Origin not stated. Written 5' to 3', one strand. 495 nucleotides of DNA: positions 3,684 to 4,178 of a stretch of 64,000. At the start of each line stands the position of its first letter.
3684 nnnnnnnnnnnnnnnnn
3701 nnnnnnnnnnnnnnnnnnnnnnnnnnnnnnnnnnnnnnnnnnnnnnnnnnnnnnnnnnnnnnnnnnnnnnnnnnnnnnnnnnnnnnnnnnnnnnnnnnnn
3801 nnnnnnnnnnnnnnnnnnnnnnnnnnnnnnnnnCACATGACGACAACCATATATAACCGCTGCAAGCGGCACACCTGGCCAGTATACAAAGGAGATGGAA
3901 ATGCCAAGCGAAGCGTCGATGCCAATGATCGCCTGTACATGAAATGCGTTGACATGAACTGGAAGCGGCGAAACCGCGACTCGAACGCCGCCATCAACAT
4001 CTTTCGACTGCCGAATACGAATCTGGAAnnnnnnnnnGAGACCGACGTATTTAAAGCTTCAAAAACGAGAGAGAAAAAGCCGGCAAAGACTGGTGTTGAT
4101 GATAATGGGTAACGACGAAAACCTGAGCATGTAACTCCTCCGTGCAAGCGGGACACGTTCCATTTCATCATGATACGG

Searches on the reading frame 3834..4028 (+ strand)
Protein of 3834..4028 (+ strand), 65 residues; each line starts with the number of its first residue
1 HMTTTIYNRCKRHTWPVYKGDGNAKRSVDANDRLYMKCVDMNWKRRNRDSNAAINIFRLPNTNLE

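Call 53: search_protein_families(library=pfam, proteins=[window:3834-4028:+], max_evalue=1)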
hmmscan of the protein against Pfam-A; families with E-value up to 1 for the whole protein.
seq(65 aa): 1 family
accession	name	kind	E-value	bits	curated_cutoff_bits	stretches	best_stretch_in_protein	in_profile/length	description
PF07282.18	Cas12f1-like_TNB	-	0.0087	16.6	26.3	1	3-56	27-60/60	Cas12f1-like, TNB domain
